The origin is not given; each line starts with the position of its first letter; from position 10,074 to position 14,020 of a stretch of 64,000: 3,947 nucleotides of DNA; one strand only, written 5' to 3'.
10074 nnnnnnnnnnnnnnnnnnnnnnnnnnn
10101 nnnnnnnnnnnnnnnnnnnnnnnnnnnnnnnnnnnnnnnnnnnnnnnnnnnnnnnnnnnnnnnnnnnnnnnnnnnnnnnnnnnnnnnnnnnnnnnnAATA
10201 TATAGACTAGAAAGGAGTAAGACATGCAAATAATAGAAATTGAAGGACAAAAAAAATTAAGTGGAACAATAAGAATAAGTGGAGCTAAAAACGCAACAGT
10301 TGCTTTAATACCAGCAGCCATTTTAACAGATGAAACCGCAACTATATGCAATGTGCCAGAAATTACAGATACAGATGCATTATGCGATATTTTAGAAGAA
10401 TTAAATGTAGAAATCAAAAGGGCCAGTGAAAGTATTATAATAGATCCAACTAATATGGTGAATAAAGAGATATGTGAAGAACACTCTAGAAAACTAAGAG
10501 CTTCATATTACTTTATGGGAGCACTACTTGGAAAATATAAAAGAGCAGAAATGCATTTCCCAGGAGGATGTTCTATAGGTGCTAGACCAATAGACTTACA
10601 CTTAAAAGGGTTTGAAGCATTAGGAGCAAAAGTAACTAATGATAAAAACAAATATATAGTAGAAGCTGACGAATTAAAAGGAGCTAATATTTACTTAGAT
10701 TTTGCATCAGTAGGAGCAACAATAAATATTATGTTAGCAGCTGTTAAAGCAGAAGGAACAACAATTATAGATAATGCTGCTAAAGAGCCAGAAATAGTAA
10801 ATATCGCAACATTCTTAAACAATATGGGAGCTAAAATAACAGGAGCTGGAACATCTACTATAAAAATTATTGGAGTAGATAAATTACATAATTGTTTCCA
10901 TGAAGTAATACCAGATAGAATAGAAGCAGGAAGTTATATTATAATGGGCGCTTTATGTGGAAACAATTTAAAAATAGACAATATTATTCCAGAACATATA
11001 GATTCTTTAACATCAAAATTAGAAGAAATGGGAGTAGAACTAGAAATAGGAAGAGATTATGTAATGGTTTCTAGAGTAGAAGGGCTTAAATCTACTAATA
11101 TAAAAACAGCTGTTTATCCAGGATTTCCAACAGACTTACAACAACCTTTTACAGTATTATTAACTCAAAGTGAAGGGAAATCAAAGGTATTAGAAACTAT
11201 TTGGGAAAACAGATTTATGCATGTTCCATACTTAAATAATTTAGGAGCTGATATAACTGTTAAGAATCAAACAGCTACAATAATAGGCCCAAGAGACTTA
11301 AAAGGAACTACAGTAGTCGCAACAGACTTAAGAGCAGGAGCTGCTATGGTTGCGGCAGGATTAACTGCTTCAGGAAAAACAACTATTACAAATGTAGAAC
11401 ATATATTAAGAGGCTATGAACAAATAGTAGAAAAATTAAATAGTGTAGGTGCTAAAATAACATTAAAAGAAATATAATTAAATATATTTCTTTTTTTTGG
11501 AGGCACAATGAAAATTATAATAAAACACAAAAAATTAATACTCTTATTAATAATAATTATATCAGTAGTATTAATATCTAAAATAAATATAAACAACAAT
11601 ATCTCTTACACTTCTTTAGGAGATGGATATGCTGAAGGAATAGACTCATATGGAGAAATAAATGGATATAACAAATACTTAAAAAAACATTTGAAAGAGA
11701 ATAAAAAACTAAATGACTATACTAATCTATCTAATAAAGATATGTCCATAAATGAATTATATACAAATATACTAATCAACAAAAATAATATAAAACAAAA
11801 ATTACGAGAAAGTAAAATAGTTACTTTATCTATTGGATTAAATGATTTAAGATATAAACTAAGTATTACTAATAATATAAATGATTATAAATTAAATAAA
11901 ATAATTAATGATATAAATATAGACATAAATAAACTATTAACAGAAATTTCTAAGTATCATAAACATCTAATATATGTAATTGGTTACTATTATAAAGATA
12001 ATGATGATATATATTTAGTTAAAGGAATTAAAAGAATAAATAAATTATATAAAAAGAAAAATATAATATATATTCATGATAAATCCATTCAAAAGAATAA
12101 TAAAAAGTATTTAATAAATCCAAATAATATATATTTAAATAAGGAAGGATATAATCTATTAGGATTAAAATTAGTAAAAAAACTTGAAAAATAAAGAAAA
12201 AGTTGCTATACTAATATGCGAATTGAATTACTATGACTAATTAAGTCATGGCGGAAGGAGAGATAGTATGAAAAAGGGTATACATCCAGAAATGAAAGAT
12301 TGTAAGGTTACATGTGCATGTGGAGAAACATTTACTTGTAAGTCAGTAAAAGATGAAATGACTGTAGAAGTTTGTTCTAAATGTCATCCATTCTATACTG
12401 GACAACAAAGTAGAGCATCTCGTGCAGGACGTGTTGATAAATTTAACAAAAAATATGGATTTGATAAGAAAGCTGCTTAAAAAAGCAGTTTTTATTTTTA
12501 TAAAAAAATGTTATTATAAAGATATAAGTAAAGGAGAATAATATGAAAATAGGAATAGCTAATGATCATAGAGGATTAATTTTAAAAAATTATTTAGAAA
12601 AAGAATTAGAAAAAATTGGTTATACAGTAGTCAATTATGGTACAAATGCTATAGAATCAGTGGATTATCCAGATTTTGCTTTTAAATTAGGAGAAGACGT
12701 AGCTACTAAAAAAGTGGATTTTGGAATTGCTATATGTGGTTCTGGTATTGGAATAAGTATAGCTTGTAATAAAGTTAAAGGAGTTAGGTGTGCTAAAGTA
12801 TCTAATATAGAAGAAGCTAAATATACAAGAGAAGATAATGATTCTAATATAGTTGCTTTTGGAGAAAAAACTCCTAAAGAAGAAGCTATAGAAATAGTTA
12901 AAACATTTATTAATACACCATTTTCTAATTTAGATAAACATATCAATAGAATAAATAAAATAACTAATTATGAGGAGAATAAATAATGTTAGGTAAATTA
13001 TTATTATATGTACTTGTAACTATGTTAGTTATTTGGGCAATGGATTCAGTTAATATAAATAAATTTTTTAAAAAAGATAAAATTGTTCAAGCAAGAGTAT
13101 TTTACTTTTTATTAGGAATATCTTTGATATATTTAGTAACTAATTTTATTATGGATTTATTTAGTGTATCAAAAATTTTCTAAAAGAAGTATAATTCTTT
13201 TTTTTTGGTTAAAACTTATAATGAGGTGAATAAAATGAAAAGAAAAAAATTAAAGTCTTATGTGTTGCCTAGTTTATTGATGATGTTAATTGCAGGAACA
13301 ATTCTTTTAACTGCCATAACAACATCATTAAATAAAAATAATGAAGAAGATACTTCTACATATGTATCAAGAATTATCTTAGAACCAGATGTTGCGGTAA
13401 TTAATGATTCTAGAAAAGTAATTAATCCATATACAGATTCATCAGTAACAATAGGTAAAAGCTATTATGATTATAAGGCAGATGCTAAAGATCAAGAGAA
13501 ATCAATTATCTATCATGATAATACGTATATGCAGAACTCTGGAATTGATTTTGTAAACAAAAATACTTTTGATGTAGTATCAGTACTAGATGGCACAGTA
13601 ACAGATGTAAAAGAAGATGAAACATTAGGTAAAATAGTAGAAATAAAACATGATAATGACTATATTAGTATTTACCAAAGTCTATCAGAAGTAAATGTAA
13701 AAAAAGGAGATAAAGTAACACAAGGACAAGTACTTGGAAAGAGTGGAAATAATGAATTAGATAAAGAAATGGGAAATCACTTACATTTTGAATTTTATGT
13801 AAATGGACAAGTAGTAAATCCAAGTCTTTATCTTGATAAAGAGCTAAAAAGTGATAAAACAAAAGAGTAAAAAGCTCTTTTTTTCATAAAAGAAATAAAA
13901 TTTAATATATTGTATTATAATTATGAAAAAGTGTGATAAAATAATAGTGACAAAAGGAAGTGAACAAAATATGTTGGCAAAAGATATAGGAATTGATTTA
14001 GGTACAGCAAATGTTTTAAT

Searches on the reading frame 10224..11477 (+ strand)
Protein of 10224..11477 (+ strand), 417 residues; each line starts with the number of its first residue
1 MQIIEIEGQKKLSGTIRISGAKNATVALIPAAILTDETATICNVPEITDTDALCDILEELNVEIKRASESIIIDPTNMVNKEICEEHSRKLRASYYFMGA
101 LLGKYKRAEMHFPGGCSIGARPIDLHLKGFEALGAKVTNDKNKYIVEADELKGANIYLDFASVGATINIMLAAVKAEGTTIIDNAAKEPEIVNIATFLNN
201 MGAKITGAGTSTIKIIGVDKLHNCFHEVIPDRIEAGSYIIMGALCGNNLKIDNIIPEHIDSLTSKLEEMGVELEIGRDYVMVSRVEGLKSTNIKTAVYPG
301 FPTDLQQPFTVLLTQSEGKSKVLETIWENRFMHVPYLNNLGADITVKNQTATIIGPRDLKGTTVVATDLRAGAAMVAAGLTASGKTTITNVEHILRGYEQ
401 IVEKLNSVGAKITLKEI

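Call 69: search_protein_families(library=pfam, proteins=[window:10224-11477:+], max_evalue=0.000001)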
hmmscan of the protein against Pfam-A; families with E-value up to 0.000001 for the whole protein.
window:10224-11477:+ (417 aa): 1 family
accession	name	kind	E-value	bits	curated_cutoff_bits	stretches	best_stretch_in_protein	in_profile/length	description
PF00275.25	EPSP_synthase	-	5.4e-95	319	22.8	1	7-405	2-417/417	EPSP synthase (3-phosphoshikimate 1-carboxyvinyltransferase)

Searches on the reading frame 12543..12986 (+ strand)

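Call 69: search_protein_families(library=pfam, proteins=[window:12543-12986:+], max_evalue=0.000001)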
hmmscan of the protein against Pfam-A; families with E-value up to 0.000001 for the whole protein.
window:12543-12986:+ (147 aa): 1 family
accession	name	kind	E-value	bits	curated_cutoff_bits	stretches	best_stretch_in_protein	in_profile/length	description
PF02502.23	LacAB_rpiB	-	5.4e-47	159.7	24.7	1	3-140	1-138/138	Ribose/Galactose Isomerase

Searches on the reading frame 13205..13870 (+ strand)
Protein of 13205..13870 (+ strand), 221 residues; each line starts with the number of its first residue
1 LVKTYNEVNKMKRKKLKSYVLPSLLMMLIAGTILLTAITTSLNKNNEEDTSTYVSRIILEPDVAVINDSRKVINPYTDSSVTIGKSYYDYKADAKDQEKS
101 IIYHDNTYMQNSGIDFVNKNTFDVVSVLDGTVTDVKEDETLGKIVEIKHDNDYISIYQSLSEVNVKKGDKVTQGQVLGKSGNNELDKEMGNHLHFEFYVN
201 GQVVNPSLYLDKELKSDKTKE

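Call 69: search_protein_families(library=pfam, proteins=[window:13205-13870:+], max_evalue=0.000001)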
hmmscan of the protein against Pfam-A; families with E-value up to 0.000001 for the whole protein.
window:13205-13870:+ (221 aa): 1 family
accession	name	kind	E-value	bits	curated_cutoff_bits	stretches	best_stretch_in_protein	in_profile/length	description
PF01551.29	Peptidase_M23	-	7.9e-26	90.5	28.7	1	111-206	3-96/96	Peptidase family M23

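Call 71: search_protein_families(library=ncbifam, proteins=[window:13205-13870:+], max_evalue=0.001)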
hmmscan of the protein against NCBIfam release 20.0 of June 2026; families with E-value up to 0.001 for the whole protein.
window:13205-13870:+ (221 aa): 15 families
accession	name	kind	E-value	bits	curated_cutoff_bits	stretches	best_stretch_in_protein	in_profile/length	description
NF053738.1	S2SprSpoIIQBc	equivalog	9.3e-51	172.7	250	1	7-216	11-229/232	stage II sporulation protein SpoIIQ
NF008652.0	PRK11649.1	equivalog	2.1e-17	63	341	1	112-206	314-406/439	murein DD-endopeptidase MepM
NF052530.1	Heli_ShapePgp3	exception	6.6e-16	58.2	300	1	102-209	158-263/270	peptidoglycan metallopeptidase Pgp3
NF053825.1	PdgNdpepShyA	equivalog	2.2e-15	56.3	700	1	111-206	296-389/425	peptidoglycan DD-endopeptidase ShyA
NF053824.1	PdgNdpepShyC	equivalog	1.5e-13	50.4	700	1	112-206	297-389/429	peptidoglycan DD-endopeptidase ShyC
NF052529.1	PG_M23_Pgp6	exception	5.5e-12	45.1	600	1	112-213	336-435/452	peptidoglycan metallopeptidase Pgp6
NF047755.1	LIC_10271_M23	exception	2.6e-10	40.4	180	1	102-179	108-185/207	LIC_10271 family cell wall hydrolase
NF041208.1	celldiv_DipM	equivalog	7e-10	38.7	740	1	111-211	319-418/419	cell division endopeptidase DipM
NF040883.1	amid_act_ActS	equivalog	4.1e-09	36.1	375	1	104-214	129-237/242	amidase activator ActS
NF052336.1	PdgHdaseHSB100310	equivalog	1.2e-07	31.4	500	1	111-203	57-147/316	peptidoglycan hydrolase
NF008123.1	PRK10871.1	equivalog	5.1e-07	29.4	311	1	105-211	259-363/365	murein hydrolase activator NlpD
NF047657.1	CellWlHdaseLepto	equivalog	5.1e-07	29.4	400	1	103-208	120-218/221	hypothetical protein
NF050804.1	CellDivDipMCaul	equivalog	8.2e-07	28.2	900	1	107-197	524-613/634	cell division endopeptidase DipM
NF004799.0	PRK06148.1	subfamily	0.00016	19.8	1128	1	79-202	409-542/1015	hypothetical protein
NF008644.1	PRK11637.1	equivalog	0.0004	19.5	270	1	116-211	291-384/385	murein hydrolase activator EnvC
